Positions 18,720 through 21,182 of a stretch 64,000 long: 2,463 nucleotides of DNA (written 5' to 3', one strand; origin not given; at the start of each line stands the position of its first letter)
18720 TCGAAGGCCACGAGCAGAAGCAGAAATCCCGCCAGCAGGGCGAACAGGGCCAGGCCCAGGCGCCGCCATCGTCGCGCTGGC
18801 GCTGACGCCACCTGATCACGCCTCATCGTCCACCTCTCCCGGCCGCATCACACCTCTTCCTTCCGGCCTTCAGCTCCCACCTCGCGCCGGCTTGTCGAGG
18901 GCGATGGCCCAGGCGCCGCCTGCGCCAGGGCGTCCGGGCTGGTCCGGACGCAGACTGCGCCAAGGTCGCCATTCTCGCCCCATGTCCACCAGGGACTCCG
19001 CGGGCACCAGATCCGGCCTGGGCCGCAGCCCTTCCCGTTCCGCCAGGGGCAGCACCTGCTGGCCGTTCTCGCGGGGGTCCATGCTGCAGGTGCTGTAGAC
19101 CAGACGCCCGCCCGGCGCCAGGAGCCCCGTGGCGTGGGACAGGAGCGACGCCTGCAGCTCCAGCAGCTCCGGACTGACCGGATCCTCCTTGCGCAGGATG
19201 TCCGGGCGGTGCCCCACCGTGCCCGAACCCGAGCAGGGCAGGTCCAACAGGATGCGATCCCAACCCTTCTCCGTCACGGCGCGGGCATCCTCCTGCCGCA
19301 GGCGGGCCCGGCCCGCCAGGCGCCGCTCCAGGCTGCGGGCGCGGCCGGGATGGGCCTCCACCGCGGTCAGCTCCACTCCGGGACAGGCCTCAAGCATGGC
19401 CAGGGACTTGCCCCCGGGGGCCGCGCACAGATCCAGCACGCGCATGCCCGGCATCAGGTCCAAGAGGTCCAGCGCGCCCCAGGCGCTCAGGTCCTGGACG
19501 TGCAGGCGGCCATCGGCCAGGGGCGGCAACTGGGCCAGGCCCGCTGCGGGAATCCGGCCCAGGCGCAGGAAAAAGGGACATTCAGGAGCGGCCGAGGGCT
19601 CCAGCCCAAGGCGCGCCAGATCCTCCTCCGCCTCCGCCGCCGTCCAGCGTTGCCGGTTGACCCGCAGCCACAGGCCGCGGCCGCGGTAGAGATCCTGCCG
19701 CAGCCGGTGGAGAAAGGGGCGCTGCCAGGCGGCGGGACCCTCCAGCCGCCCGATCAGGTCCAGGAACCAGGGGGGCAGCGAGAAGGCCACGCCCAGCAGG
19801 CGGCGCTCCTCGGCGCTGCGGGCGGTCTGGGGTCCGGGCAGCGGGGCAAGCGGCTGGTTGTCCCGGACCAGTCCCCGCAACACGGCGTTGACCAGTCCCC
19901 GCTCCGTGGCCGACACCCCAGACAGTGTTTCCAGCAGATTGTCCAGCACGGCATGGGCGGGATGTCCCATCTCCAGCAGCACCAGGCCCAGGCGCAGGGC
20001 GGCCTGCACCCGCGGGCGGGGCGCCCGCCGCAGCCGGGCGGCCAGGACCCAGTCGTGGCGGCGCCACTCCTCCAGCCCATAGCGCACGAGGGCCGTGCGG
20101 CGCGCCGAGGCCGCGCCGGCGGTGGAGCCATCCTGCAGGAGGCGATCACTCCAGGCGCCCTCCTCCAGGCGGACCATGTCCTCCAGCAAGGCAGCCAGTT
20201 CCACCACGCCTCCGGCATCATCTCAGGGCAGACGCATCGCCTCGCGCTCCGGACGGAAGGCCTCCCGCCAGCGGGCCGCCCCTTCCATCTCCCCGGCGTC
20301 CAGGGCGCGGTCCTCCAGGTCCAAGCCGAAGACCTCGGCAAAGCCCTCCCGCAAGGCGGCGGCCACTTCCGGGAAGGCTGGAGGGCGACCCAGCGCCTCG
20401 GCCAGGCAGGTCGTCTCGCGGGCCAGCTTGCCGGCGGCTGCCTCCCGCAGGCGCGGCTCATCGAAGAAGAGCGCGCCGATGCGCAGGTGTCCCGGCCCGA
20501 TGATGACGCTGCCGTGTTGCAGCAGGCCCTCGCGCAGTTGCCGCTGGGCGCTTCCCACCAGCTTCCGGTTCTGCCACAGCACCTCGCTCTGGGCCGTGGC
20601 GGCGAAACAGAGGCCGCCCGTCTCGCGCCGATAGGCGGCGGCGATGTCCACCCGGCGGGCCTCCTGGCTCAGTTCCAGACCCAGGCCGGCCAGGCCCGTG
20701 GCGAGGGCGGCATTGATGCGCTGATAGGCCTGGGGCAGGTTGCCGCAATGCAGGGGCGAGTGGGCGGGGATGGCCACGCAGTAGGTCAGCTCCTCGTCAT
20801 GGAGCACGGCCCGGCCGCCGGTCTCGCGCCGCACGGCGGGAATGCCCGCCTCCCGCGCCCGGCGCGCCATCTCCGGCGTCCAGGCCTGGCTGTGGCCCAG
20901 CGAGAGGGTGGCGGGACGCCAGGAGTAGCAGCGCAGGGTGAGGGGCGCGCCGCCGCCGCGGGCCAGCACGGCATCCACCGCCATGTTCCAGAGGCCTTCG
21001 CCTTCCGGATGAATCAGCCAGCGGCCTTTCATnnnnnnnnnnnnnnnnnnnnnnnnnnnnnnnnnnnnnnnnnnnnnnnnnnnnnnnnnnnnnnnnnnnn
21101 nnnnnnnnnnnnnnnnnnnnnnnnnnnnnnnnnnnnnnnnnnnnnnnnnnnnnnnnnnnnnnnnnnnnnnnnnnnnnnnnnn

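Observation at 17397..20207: A PASTA-only membrane protein occupies the PrkC position between rsmB and rpe.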

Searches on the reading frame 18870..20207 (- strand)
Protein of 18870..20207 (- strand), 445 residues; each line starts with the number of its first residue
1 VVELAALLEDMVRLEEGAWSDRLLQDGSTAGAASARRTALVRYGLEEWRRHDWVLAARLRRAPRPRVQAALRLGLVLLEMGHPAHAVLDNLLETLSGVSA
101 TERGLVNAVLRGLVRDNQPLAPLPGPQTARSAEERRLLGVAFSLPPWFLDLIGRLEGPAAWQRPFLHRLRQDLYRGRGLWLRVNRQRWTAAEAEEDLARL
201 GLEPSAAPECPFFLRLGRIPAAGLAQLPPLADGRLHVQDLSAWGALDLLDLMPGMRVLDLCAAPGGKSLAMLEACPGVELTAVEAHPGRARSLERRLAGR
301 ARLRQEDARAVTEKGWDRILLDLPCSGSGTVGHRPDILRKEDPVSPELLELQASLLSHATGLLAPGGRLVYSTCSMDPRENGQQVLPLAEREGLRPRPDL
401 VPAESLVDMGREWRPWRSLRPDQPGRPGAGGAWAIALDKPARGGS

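Call 3: search_protein_families(library=pfam, proteins=[window:18870-20207:-], max_evalue=0.1)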
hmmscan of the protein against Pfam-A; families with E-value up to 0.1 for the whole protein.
window:18870-20207:- (445 aa): 4 families
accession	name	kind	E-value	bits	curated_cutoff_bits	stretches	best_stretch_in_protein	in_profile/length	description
PF01189.24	Methyltr_RsmB-F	-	2e-28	99.9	27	1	248-385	3-150/199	16S rRNA methyltransferase RsmB/F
PF01728.25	FtsJ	-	0.00054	20.4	24.1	1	250-371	20-137/181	FtsJ-like methyltransferase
PF01029.23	NusB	-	0.00057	20.7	23.1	1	14-115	22-133/133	NusB family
PF22458.1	RsmF-B_ferredox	-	0.0042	17.6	27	1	179-216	30-67/74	Methyltr_RsmF/B-like, ferredoxin-like domain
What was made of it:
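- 18870..20207 (-): RsmB/F-family 16S rRNA m5C methyltransferase gene (rsmB-like), immediately upstream of the PASTA gene. Pfam Methyltr_RsmB-F E 2e-28 plus weak NusB (call 3).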

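Call 4: search_protein_families(library=ncbifam, proteins=[window:18870-20207:-], max_evalue=0.1)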
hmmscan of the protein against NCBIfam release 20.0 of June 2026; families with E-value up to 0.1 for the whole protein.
window:18870-20207:- (445 aa): 14 families
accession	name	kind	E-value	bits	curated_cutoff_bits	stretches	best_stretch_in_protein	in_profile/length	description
NF008149.0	PRK10901.1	equivalog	5.7e-55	187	375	1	45-387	56-393/434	16S rRNA (cytosine(967)-C(5))-methyltransferase RsmB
TIGR00563.1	rsmB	equivalog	5.2e-44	151.1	269.05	1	66-385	70-387/437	16S rRNA (cytosine(967)-C(5))-methyltransferase RsmB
NF011493.0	PRK14901.1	equivalog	2.1e-43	148.8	540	1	63-386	72-399/447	16S rRNA (cytosine(967)-C(5))-methyltransferase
NF011494.0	PRK14902.1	equivalog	4.4e-40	137.8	319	1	52-387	59-393/444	16S rRNA (cytosine(967)-C(5))-methyltransferase RsmB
NF011495.0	PRK14903.1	equivalog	1.3e-26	93.5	503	1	51-386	56-379/431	16S rRNA (cytosine(967)-C(5))-methyltransferase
NF041567.1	mtaseRsmF_Thermus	equivalog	7.4e-24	84.1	690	1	232-387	71-234/443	16S rRNA (cytosine(1407)-C(5))-methyltransferase RsmF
TIGR00446.1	nop2p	subfamily_domain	2.6e-21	76.1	210.45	1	225-385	43-211/264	NOL1/NOP2/sun family putative RNA methylase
NF008898.0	PRK11933.1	equivalog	7.2e-14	51.1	588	1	255-389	119-262/480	16S rRNA (cytosine(1407)-C(5))-methyltransferase RsmF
NF040814.1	tRNA_cyt_mtase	equivalog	5.3e-12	45.4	550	1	223-385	75-245/305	tRNA (cytosine(49)-C(5))-methyltransferase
TIGR02469.1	CbiT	equivalog_domain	0.0035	17.6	78.3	1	245-298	11-64/124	precorrin-6Y C5,15-methyltransferase (decarboxylating) subunit CbiT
NF000058.2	Erm41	exception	0.0081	16.1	350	1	254-300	32-76/173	23S rRNA (adenine(2058)-N(6))-methyltransferase Erm(41)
TIGR03704.1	PrmC_rel_meth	equivalog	0.01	15.3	248.8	1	256-375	89-218/251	putative protein N(5)-glutamine methyltransferase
TIGR01444.1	fkbM_fam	subfamily_domain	0.012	16.1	37.7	1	257-302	2-47/143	FkbM family methyltransferase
NF053839.1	CPFASynBruc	equivalog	0.079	11.9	600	0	249-319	170-243/410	cyclopropane fatty acid synthase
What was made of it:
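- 18870..20207 (-): Best NCBIfam match is RsmB at 187 bits, below the equivalog cut-off of 375 (call 4).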

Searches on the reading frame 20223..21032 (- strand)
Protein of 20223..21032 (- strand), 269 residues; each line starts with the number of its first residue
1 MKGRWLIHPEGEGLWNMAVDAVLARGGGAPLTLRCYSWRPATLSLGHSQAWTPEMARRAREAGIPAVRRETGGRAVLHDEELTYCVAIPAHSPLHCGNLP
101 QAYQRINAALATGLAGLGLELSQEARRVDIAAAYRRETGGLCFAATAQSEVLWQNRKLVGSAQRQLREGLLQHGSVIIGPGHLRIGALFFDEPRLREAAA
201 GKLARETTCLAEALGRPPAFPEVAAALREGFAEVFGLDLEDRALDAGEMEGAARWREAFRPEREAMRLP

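Call 3: search_protein_families(library=pfam, proteins=[window:20223-21032:-], max_evalue=0.1)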
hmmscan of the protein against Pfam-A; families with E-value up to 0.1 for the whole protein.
window:20223-21032:- (269 aa): 2 families
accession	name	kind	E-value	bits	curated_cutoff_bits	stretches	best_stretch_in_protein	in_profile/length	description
PF21948.1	LplA-B_cat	-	2.5e-21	77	27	1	14-232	3-200/200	Lipoyl protein ligase A/B catalytic domain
PF03099.24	BPL_LplA_LipB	-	1.2e-12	48.3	21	1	63-179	25-131/133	Biotin/lipoate A/B protein ligase family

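Call 4: search_protein_families(library=ncbifam, proteins=[window:20223-21032:-], max_evalue=0.1)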
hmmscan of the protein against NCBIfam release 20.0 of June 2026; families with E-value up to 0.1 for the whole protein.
window:20223-21032:- (269 aa): 3 families
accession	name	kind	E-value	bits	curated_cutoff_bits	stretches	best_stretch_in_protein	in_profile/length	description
NF053750.1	LplA_large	exception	3.4e-12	46.3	480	1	17-122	14-125/248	lipoate-protein ligase large subunit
TIGR00545.2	lipoyltrans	equivalog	1.1e-06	27.8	280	1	16-175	14-148/328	lipoate--protein ligase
NF053751.1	LplAB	exception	1.5e-06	27.4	550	1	15-120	112-222/348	lipoate-protein ligase LplAB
